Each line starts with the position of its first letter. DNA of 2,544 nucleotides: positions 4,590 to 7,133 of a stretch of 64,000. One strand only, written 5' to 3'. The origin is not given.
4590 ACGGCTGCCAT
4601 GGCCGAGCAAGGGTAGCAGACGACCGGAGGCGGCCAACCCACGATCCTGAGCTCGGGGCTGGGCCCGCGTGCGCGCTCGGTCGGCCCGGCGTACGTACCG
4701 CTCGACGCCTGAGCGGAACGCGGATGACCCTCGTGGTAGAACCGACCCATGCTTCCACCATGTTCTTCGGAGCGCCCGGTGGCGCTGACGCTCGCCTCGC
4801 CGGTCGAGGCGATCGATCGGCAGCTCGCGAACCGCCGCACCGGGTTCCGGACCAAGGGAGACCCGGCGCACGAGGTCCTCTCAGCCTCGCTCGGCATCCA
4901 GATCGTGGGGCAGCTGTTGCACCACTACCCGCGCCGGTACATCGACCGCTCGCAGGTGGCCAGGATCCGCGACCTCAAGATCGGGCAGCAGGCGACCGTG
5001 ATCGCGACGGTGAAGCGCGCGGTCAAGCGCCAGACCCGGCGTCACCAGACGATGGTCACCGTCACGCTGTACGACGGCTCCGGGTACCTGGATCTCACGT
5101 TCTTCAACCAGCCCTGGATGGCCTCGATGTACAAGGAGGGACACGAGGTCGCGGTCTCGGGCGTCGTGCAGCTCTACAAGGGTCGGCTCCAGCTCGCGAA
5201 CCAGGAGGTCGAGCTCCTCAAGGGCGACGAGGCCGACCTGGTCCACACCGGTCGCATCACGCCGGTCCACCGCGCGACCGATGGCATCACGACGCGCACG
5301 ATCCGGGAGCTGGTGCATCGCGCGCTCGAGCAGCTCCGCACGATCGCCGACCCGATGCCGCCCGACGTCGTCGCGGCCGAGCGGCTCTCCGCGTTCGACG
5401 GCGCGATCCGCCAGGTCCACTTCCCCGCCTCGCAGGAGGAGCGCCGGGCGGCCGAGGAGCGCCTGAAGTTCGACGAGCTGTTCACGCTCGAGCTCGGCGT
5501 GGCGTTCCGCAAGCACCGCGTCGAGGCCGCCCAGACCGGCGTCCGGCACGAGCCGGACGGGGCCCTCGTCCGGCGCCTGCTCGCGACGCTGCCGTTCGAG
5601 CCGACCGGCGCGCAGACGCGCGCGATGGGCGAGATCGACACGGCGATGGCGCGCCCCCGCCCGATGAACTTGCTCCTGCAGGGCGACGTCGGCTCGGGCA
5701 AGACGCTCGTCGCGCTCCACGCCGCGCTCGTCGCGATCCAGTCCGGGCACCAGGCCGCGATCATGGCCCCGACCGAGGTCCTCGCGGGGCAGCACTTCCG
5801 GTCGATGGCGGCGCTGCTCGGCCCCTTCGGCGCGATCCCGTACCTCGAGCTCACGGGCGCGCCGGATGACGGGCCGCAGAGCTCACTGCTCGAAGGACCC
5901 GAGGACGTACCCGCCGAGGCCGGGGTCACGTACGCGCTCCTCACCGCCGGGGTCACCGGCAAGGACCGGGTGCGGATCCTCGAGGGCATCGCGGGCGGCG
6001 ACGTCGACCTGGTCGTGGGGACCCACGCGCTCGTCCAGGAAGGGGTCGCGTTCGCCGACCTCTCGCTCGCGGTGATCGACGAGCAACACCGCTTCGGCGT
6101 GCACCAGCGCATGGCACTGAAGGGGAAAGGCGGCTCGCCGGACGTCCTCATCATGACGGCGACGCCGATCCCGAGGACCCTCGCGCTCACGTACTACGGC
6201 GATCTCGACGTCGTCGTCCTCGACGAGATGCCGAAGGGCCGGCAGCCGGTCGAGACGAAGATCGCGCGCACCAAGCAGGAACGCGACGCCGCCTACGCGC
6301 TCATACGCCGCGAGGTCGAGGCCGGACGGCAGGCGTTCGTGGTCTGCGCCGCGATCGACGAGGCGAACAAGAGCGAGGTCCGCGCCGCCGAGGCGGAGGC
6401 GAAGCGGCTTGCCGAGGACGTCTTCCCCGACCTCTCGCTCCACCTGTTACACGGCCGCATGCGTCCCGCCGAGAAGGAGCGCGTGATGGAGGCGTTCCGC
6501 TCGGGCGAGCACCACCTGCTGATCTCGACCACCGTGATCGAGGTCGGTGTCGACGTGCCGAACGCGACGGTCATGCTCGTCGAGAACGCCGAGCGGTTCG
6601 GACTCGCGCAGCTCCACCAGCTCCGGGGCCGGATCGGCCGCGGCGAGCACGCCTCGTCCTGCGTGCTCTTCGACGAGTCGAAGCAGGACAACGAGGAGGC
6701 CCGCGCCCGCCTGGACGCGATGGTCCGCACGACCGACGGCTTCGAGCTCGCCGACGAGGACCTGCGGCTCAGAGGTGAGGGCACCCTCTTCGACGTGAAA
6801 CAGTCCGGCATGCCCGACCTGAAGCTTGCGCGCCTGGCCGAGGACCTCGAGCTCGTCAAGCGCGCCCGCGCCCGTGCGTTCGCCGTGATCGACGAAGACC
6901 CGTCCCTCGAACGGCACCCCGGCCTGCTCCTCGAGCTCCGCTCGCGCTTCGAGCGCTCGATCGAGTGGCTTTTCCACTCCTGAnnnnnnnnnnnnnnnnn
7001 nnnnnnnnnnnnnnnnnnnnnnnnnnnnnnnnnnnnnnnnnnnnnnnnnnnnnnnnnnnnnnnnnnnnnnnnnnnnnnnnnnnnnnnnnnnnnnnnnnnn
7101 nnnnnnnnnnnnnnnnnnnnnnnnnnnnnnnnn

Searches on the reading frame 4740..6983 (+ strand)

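Call 32: search_protein_families(library=pfam, proteins=[window:4740-6983:+], max_evalue=0.00001)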
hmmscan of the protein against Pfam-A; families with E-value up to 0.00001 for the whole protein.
window:4740-6983:+ (747 aa): 5 families
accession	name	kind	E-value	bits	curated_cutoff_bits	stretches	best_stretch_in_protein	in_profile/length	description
PF00271.37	Helicase_C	-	2.7e-20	73.1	23.5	1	521-634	9-108/110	Helicase conserved C-terminal domain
PF17191.10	RecG_wedge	-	2.8e-19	69.7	23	1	43-196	11-159/162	RecG wedge domain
PF00270.35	DEAD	-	3e-17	63.3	26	1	308-373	14-82/167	DEAD/DEAH box helicase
PF19833.4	RecG_dom3_C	-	8.5e-13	48.6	26.8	1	664-743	1-83/87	ATP-dependent DNA helicase RecG, domain 3, C-terminal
PF01336.31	tRNA_anti-codon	-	4.3e-11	43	27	1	95-160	11-75/75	OB-fold nucleic acid binding domain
